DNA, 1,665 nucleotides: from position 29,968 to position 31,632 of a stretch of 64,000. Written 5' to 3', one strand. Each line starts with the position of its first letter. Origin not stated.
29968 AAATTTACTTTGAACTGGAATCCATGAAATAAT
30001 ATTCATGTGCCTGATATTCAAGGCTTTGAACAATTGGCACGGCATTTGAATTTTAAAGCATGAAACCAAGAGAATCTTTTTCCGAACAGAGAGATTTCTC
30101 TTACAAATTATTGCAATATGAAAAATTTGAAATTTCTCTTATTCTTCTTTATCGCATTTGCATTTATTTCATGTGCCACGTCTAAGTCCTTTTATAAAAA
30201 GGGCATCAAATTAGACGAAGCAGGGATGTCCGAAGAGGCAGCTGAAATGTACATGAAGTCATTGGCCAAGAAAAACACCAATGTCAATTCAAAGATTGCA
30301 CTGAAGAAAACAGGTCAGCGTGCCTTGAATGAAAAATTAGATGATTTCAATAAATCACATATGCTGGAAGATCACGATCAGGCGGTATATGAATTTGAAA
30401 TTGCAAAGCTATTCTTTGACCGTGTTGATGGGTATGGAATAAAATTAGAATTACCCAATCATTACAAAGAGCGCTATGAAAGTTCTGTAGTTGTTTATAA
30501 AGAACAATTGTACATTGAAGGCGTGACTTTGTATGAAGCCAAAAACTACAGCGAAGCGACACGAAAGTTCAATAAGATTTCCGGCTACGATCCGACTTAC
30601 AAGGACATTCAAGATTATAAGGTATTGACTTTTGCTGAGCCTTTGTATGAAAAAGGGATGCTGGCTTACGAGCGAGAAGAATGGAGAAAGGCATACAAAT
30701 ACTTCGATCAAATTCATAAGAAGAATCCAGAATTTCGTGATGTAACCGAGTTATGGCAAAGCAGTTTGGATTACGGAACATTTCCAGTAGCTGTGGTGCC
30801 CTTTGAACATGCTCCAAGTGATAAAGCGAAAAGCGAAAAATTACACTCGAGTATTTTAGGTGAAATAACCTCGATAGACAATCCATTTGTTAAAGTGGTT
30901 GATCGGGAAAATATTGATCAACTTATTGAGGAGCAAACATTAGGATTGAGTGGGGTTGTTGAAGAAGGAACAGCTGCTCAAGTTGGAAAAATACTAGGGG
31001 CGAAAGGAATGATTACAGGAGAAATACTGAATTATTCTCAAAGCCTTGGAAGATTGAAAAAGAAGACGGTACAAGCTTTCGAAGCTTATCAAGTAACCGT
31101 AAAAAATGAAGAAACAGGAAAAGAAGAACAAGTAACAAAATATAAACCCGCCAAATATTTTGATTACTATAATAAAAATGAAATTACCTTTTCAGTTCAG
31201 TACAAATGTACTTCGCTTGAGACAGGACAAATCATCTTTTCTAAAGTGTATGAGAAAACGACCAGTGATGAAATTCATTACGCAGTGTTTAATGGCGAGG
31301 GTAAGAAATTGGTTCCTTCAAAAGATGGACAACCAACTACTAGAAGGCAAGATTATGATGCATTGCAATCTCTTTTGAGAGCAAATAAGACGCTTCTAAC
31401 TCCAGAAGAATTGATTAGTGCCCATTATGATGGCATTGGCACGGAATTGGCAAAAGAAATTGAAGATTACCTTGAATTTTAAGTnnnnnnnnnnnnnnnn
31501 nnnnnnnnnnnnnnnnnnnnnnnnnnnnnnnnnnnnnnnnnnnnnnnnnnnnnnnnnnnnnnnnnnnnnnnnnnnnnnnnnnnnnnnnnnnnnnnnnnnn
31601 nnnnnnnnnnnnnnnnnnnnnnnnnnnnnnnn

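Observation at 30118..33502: Three-lipoprotein CsgG-like/LPP20-like cluster with no recognisable secreted substrate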

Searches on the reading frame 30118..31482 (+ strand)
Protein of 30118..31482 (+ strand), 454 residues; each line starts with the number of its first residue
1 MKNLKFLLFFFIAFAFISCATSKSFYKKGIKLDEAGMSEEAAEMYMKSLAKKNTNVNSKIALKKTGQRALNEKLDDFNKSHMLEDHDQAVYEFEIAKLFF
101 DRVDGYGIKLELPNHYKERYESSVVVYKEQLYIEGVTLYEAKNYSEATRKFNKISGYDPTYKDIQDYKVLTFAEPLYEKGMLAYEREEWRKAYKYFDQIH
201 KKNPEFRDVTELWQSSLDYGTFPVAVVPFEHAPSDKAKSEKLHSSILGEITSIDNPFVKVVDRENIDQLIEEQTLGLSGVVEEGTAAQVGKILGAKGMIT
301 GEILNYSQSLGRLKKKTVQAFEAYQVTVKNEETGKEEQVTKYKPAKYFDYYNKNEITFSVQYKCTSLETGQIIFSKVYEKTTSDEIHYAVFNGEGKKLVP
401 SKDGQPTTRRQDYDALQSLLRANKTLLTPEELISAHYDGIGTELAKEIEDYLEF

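Call 3: search_protein_families(library=pfam, proteins=[window:30118-31482:+], max_evalue=1)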
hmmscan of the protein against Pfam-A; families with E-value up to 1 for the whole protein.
window:30118-31482:+ (454 aa): 9 families
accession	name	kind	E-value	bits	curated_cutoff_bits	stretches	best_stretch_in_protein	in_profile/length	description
PF03783.19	CsgG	-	1.3e-08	34.9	20.8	1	259-309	55-104/210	Curli production assembly/transport component CsgG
PF07719.23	TPR_2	-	4.2e-07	30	27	2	173-205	1-33/34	Tetratricopeptide repeat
PF00515.34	TPR_1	-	8.1e-05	22.7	27.8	1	173-206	1-34/34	Tetratricopeptide repeat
PF24575.1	TPR_Slam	-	0.0084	17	35.2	1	176-208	50-82/104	Surface lipoprotein assembly modifier, N-terminal TPR repeats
PF13174.12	TPR_6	-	0.012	16.7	26.3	0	176-205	3-32/33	Tetratricopeptide repeat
PF13036.11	LpoB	-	0.024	15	22.3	1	258-311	64-118/147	Peptidoglycan-synthase activator LpoB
PF04212.24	MIT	-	0.053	14.1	30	1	24-49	6-31/66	MIT (microtubule interacting and transport) domain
PF14559.12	TPR_19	-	0.16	12.7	25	0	138-164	1-27/68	Tetratricopeptide repeat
PF10913.13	DUF2706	-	0.28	11.5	25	1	1-25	2-26/59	Protein of unknown function (DUF2706)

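Call 4: search_protein_families(library=ncbifam, proteins=[window:30118-31482:+], max_evalue=1)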
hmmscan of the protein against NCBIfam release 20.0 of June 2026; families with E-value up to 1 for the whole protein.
window:30118-31482:+ (454 aa): 4 families
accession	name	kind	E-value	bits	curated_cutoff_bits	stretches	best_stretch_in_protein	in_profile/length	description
TIGR03302.1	OM_YfiO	subfamily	9.2e-05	22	81.4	2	128-160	33-65/239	outer membrane protein assembly factor BamD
TIGR02917.1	PEP_TPR_lipo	equivalog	0.0037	15.2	312.2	1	132-210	265-332/899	XrtA/PEP-CTERM system TPR-repeat protein PrsT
TIGR00242.1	TIGR00242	equivalog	0.02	14.8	98.35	0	109-165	15-70/144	division/cell wall cluster transcriptional repressor MraZ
TIGR02552.1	LcrH_SycD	equivalog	0.65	9.7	104.8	0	129-161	19-51/136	SycD/LcrH family type III secretion system chaperone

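Call 10: search_solved_structures(query=window:30118-31482:+, max_evalue=10, show_alignments=2)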
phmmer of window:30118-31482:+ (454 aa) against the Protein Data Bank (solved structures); distinct sequences matched with E-value up to 10: 3.
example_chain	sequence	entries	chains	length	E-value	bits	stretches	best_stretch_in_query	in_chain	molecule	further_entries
8i3q_A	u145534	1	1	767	0.67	12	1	144-211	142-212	Cas12g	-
6xmf_A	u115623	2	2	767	0.67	12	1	144-211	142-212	CRISPR-Cas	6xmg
8i16_A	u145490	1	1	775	0.68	12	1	144-211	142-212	Cas12g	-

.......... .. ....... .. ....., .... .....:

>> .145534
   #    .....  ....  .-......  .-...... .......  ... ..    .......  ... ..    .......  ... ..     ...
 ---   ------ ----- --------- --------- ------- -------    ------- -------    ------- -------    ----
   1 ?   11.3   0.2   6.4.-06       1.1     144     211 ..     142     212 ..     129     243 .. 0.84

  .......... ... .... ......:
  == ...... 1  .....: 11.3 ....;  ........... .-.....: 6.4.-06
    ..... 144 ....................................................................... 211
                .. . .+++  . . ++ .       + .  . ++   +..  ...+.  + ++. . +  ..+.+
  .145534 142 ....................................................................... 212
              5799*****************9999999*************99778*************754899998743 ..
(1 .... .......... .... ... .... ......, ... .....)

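Call 13: find_homologous_proteins(query=window:30118-31482:+, max_evalue=0.001)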
Query window:30118-31482:+ (454 aa): 182 proteins with E <= 0.001 among 5771 candidates; the best 120 are listed.
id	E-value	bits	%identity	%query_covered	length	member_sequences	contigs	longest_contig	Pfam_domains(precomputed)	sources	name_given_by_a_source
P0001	1.3e-296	1001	100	100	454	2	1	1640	PF03783.21,PF07719.24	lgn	-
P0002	2.4e-227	773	74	100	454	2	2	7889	PF03783.21,PF07719.24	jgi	-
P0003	4.8e-193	660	64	100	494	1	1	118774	PF00515.35,PF03783.21,PF07719.24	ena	-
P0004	4.5e-183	627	61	100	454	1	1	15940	PF03783.21,PF07719.24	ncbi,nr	ncbi:MAG: hypothetical protein HKN39_00065 [Flavobacteriales bacterium]|nr:hypothetical protein [Fla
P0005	3.1e-177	608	59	100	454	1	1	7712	PF03783.21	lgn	-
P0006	3.5e-175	601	61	93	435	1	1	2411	PF03783.21,PF07719.24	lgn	-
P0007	4.0e-167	575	60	94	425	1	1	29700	PF03783.21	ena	-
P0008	2.0e-100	355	37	97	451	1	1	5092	PF14559.13,PF03783.21,PF13428.13,PF07719.24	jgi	jgi:hypothetical protein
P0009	4.2e-97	344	39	99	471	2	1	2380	PF03783.21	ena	-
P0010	5.2e-96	340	35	97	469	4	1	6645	PF14559.13,PF00515.35,PF03783.21,PF13428.13,PF07719.24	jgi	jgi:tetratricopeptide (TPR) repeat protein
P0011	2.4e-95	338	39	98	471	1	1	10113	PF03783.21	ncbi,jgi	-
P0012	3.0e-95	338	37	100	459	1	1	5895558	PF14559.13,PF03783.21,PF07719.24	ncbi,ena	-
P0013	1.5e-94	335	37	99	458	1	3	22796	PF14559.13,PF03783.21,PF07719.24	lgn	-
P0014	3.7e-94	334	38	98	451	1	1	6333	PF03783.21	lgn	-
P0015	3.6e-93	331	38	100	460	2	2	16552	PF03783.21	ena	-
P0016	3.7e-93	331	38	95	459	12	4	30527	PF14559.13,PF03783.21,PF07719.24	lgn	-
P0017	8.8e-93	330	40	90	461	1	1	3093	PF03783.21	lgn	-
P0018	1.3e-92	329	39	90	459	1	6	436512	PF14559.13,PF03783.21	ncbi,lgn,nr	ncbi:MAG: hypothetical protein JNM31_05000 [Flavobacteriales bacterium]|nr:hypothetical protein [Fla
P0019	3.1e-92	328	37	98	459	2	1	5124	PF03783.21,PF07719.24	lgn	-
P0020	3.9e-92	328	39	94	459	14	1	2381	PF03783.21,PF07719.24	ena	-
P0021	7.7e-92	327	38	97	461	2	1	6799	PF03783.21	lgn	-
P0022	9.0e-92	326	36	99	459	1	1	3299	PF03783.21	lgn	-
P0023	1.0e-91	326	39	92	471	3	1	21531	PF03783.21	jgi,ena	-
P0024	1.1e-91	326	36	99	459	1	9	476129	PF03783.21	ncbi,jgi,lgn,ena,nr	ncbi:MAG: hypothetical protein IPO05_17040 [Flavobacteriales bacterium]|nr:hypothetical protein [Fla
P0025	1.1e-91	326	36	99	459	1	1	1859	PF03783.21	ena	-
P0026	2.0e-91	325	37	100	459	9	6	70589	PF03783.21,PF07719.24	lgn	-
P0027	2.3e-91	325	37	99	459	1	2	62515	PF03783.21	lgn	-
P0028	2.4e-91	325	36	99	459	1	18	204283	PF03783.21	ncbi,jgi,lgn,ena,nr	ncbi:MAG TPA: CsgG/HfaB family protein [Flavobacteriales bacterium]|jgi:tetratricopeptide (TPR) repe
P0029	2.9e-91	325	38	92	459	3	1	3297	PF03783.21,PF13432.13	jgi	jgi:tetratricopeptide (TPR) repeat protein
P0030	3.0e-91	325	38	96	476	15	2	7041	PF03783.21,PF07719.24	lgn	-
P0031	3.5e-91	324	37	98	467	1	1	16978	PF14559.13,PF03783.21,PF07719.24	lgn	-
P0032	4.2e-91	324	38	91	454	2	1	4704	PF03783.21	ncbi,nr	ncbi:MAG: hypothetical protein KDB84_02945 [Flavobacteriales bacterium]|nr:hypothetical protein [Fla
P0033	4.3e-91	324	36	99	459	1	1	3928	PF03783.21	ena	-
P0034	7.5e-91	323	37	97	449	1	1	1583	PF03783.21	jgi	-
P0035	8.7e-91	323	36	99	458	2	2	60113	PF03783.21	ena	-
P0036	9.2e-91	323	37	94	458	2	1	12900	PF14559.13,PF03783.21,PF07719.24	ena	-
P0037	1.1e-90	323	37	95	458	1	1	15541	PF03783.21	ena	-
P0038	1.2e-90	323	40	90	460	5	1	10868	PF03783.21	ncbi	-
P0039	1.6e-90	322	37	98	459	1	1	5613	PF03783.21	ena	-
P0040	1.7e-90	322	37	98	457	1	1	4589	PF14559.13,PF03783.21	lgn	-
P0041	2.4e-90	322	37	94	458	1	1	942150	PF03783.21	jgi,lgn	jgi:curli biogenesis system outer membrane secretion channel CsgG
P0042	2.8e-90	321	37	97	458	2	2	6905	PF14559.13,PF03783.21,PF07719.24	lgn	-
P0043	3.4e-90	321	37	96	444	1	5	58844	PF03783.21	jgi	jgi:tetratricopeptide (TPR) repeat protein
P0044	4.5e-90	321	37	94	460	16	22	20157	PF03783.21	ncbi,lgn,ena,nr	ncbi:MAG: hypothetical protein KDB96_10435 [Flavobacteriales bacterium]|nr:hypothetical protein [Fla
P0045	4.7e-90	321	38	98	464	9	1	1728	PF03783.21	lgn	-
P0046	5.5e-90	320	38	92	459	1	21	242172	PF03783.21,PF07719.24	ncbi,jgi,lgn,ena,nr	ncbi:MAG: hypothetical protein IT225_05835 [Flavobacteriales bacterium]|jgi:curli biogenesis system 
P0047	5.7e-90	320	38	98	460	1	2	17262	PF03783.21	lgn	-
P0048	5.7e-90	320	37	96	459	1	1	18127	PF03783.21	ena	-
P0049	6.1e-90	320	37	96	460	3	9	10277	PF14559.13,PF03783.21,PF07719.24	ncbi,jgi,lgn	-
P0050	1.0e-89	320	36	99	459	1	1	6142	PF14559.13,PF03783.21,PF13432.13,PF13428.13,PF07719.24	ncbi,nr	ncbi:MAG: hypothetical protein KDB88_10450 [Flavobacteriales bacterium]|nr:hypothetical protein [Fla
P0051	1.3e-89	319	37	96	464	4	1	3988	PF03783.21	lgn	-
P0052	1.3e-89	319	37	97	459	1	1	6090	PF03783.21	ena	-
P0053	1.7e-89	319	36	100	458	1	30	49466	PF03783.21,PF07719.24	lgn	-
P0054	1.8e-89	319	38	94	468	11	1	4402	PF14559.13,PF03783.21,PF13432.13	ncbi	-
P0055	2.1e-89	319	38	97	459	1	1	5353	PF03783.21,PF13432.13,PF07719.24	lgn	-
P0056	2.4e-89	318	38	98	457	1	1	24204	PF03783.21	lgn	-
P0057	3.0e-89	318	37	97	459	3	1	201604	PF03783.21,PF07719.24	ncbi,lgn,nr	ncbi:MAG: hypothetical protein JNL43_04665 [Flavobacteriales bacterium]|nr:hypothetical protein [Fla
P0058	3.5e-89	318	35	100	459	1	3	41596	PF14559.13,PF03783.21,PF07719.24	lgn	-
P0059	3.7e-89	318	39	91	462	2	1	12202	PF03783.21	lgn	-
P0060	3.8e-89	318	37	96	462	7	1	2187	PF03783.21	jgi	-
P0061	4.0e-89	318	37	98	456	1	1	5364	PF03783.21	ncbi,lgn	ncbi:MAG TPA: CsgG/HfaB family protein [Flavobacteriales bacterium]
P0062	5.9e-89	317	38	91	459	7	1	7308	PF14559.13,PF03783.21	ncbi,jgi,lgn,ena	-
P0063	6.6e-89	317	37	100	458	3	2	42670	PF03783.21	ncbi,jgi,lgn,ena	-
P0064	9.0e-89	316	38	91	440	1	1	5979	PF03783.21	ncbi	ncbi:MAG: CsgG/HfaB family protein, partial [Flavobacteriales bacterium]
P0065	1.0e-88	316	36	98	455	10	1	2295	PF14559.13,PF13036.12,PF03783.21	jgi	jgi:tetratricopeptide (TPR) repeat protein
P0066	1.1e-88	316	35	100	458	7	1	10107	PF14559.13,PF03783.21,PF13432.13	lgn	-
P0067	1.3e-88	316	36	100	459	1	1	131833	PF14559.13,PF03783.21,PF07719.24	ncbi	-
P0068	1.3e-88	316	37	97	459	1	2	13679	PF03783.21,PF07719.24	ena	-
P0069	1.4e-88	316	35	98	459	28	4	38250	PF03783.21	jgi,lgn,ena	jgi:curli biogenesis system outer membrane secretion channel CsgG/Flp pilus assembly protein TadD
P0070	1.4e-88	316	38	90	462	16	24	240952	PF14559.13,PF00515.35,PF03783.21,PF13432.13,PF13428.13,PF07719.24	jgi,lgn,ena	jgi:tetratricopeptide (TPR) repeat protein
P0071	1.5e-88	316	35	100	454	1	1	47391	PF03783.21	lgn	-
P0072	1.7e-88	316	36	98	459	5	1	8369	PF14559.13,PF00515.35,PF03783.21,PF13432.13,PF07719.24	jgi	-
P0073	2.1e-88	315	38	98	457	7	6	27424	PF03783.21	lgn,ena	-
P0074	2.3e-88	315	37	93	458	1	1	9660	PF03783.21,PF07719.24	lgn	-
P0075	2.3e-88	315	38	98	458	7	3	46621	PF03783.21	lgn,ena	-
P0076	2.5e-88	315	36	100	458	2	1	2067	PF13036.12,PF03783.21,PF07719.24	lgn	-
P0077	2.8e-88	315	35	97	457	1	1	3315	PF03783.21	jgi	jgi:curli biogenesis system outer membrane secretion channel CsgG/Flp pilus assembly protein TadD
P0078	3.8e-88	314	35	98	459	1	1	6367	PF03783.21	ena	-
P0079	4.0e-88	314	39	89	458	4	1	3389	PF14559.13,PF03783.21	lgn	-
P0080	4.6e-88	314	37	94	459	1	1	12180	PF13036.12,PF03783.21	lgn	-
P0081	5.3e-88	314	38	90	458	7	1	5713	PF14559.13,PF03783.21,PF13432.13,PF07719.24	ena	-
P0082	6.8e-88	314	37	100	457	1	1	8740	PF03783.21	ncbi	-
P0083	8.5e-88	313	36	96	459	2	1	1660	PF03783.21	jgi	jgi:curli biogenesis system outer membrane secretion channel CsgG/Flp pilus assembly protein TadD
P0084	8.5e-88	313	37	93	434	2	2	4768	PF14559.13,PF03783.21,PF07719.24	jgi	jgi:tetratricopeptide (TPR) repeat protein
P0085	1.1e-87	313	38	91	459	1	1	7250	PF03783.21,PF07719.24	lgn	-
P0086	1.2e-87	313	36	96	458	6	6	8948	PF14559.13,PF03783.21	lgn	-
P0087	1.4e-87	312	37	98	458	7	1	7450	PF03783.21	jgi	-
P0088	1.8e-87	312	37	98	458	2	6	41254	PF14559.13,PF03783.21,PF07719.24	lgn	-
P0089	1.8e-87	312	37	93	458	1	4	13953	PF14559.13,PF03783.21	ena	-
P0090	1.9e-87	312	37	98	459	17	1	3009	PF14559.13,PF03783.21,PF13432.13,PF07719.24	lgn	-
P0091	2.3e-87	312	35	97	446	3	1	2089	PF03783.21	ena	-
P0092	2.4e-87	312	37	90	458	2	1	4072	PF14559.13,PF03783.21,PF13432.13,PF07719.24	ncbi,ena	-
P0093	2.7e-87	312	38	94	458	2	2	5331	PF14559.13,PF03783.21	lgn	-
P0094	2.9e-87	311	34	100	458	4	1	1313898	PF14559.13,PF03783.21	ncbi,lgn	ncbi:MAG: CsgG/HfaB family protein [Flavobacteriales bacterium]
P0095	3.3e-87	311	37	99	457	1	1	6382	PF03783.21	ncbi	-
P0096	3.6e-87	311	36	100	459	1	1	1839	PF03783.21,PF07719.24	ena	-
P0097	4.0e-87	311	36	97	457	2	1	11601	PF03783.21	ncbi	-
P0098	4.0e-87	311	38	94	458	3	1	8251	PF14559.13,PF03783.21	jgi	-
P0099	4.4e-87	311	36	98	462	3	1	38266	PF00515.35,PF03783.21,PF07719.24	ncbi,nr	ncbi:MAG: hypothetical protein JNL05_06010 [Flavobacteriales bacterium]|nr:hypothetical protein [Fla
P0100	5.0e-87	311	38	89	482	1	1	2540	PF14559.13,PF00515.35,PF03783.21,PF13432.13,PF07719.24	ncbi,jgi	jgi:tetratricopeptide (TPR) repeat protein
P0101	5.0e-87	311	37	97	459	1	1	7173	PF03783.21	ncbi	-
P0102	5.7e-87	310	37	100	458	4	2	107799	PF03783.21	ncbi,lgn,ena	-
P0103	6.6e-87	310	37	98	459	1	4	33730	PF03783.21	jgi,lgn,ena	-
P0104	8.7e-87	310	36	96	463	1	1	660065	PF03783.21,PF07719.24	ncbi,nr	ncbi:MAG: hypothetical protein H6594_02430 [Flavobacteriales bacterium]|nr:hypothetical protein [Fla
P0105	8.8e-87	310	36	95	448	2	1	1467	PF03783.21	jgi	jgi:tetratricopeptide (TPR) repeat protein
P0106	1.1e-86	310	35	98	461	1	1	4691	PF14559.13,PF03783.21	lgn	-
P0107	1.1e-86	310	37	97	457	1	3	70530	PF03783.21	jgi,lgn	jgi:curli biogenesis system outer membrane secretion channel CsgG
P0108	1.1e-86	310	36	100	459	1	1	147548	PF03783.21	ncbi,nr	ncbi:MAG: hypothetical protein IPK99_08080 [Flavobacteriales bacterium]|nr:hypothetical protein [Fla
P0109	1.3e-86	309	38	94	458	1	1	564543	PF03783.21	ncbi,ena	-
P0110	1.4e-86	309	37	94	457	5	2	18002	PF14559.13,PF03783.21,PF07719.24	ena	-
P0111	1.7e-86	309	38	96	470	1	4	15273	PF03783.21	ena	-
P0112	2.6e-86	308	38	96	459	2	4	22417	PF03783.21,PF07719.24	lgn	-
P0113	2.8e-86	308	35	96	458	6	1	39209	PF14559.13,PF03783.21,PF07719.24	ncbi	-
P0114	3.0e-86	308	38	94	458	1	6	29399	PF03783.21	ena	-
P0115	4.0e-86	308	36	94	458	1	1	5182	PF14559.13,PF03783.21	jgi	jgi:tetratricopeptide (TPR) repeat protein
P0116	4.0e-86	308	38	95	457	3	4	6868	PF03783.21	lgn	-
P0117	4.3e-86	308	38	90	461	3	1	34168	PF13036.12,PF03783.21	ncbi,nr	ncbi:MAG: hypothetical protein KDC00_06465 [Flavobacteriales bacterium]|nr:hypothetical protein [Fla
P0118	6.4e-86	307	37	94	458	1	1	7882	PF03783.21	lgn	-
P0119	6.7e-86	307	34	98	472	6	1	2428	PF03783.21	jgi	-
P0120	6.8e-86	307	35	97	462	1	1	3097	PF14559.13,PF03783.21,PF07719.24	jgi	-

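Call 15: find_encoding_contigs(protein=P0012, flank=8000, max_places=2)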
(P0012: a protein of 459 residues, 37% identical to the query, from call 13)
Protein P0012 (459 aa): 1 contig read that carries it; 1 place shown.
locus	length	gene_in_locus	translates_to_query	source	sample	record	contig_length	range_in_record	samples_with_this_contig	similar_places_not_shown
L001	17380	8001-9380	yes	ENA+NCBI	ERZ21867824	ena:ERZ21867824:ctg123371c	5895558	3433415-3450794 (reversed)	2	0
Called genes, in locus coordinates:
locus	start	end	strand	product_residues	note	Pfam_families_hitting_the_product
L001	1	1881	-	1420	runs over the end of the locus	PF00929:RNase_T (weak), PF02811:PHP, PF07733:DNA_pol3_alpha, PF17657:DNA_pol3_finger, PF14579:HHH_6, PF01336:tRNA_anti-codon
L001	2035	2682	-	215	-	PF01966:HD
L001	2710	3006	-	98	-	-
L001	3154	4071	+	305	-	PF00886:Ribosomal_S16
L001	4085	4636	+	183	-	PF01782:RimM, PF05239:PRC, PF24986:PRC_RimM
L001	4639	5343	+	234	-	PF01596:Methyltransf_3 (weak), PF05175:MTS, PF01170:UPF0020, PF05971:Methyltransf_10 (weak), PF06325:PrmA, PF13847:Methyltransf_31, PF08241:Methyltransf_11 (weak), PF13649:Methyltransf_25, +4 more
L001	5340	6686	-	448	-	PF03435:Sacchrp_dh_NADP, PF16653:Sacchrp_dh_C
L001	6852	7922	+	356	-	PF14771:DUF4476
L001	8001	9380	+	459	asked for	PF07719:TPR_2 (faint), PF14559:TPR_19 (faint), PF03783:CsgG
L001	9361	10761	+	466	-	PF02169:LPP20 (faint)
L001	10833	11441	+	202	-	-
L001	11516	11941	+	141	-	PF04241:DUF423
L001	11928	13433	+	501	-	PF02074:Peptidase_M32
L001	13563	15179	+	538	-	PF01293:PEPCK_ATP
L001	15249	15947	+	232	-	PF20260:PUA_4, PF04452:Methyltrans_RNA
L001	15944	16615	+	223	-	PF13709:DUF4159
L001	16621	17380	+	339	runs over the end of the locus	PF05359:DUF748 (faint), PF00691:OmpA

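Call 16: find_encoding_contigs(protein=P0094, flank=8000, max_places=2)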
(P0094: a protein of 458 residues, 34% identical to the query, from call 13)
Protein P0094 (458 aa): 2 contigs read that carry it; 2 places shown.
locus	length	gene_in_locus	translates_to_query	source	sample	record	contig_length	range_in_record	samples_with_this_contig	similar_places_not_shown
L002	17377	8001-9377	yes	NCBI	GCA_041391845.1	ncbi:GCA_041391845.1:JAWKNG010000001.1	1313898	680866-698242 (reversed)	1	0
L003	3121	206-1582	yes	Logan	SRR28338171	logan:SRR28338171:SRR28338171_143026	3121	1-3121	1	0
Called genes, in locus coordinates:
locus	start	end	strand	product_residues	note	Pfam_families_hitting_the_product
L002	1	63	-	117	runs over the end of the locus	-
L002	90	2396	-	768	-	PF02838:Glyco_hydro_20b, PF00728:Glyco_hydro_20, PF00754:F5_F8_type_C (faint)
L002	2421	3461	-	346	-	PF13515:FUSC_2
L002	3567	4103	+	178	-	PF00886:Ribosomal_S16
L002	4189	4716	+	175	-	PF01782:RimM, PF24986:PRC_RimM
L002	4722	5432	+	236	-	PF01596:Methyltransf_3, PF01170:UPF0020 (weak), PF03602:Cons_hypoth95 (weak), PF05175:MTS, PF06325:PrmA, PF13847:Methyltransf_31, PF08241:Methyltransf_11 (weak), PF13649:Methyltransf_25, +1 more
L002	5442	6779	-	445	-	PF03435:Sacchrp_dh_NADP, PF16653:Sacchrp_dh_C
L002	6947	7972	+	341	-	PF14771:DUF4476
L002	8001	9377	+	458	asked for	PF14559:TPR_19 (faint), PF03783:CsgG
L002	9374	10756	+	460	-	PF02169:LPP20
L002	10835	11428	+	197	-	-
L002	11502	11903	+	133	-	PF04241:DUF423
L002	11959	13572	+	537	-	PF01293:PEPCK_ATP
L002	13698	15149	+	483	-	PF03572:Peptidase_S41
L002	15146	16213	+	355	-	PF01497:Peripla_BP_2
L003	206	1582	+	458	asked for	PF14559:TPR_19 (faint), PF03783:CsgG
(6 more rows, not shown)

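Call 17: find_encoding_contigs(protein=P0003, flank=8000, max_places=2)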
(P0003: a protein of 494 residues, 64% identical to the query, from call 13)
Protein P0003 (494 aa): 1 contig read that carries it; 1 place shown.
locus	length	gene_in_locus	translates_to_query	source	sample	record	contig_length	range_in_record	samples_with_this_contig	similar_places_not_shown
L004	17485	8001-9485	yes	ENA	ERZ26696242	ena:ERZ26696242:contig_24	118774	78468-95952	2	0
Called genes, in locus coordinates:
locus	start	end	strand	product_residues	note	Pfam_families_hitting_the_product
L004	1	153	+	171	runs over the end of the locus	PF01782:RimM, PF05239:PRC, PF24986:PRC_RimM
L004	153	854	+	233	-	PF01596:Methyltransf_3 (weak), PF01170:UPF0020, PF05175:MTS, PF05971:Methyltransf_10, PF06325:PrmA, PF13847:Methyltransf_31, PF08242:Methyltransf_12, PF13649:Methyltransf_25, +3 more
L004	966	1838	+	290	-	PF06030:WxLIP_PGBD (weak)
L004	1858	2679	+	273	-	-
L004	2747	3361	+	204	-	-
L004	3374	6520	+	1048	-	-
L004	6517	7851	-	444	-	PF03435:Sacchrp_dh_NADP, PF16653:Sacchrp_dh_C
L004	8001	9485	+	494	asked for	PF00515:TPR_1 (faint), PF07719:TPR_2 (faint), PF03783:CsgG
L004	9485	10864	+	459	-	PF02169:LPP20 (faint)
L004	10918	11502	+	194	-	-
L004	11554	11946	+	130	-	PF04241:DUF423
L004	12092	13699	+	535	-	PF01293:PEPCK_ATP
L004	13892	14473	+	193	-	-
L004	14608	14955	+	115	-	-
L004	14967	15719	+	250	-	-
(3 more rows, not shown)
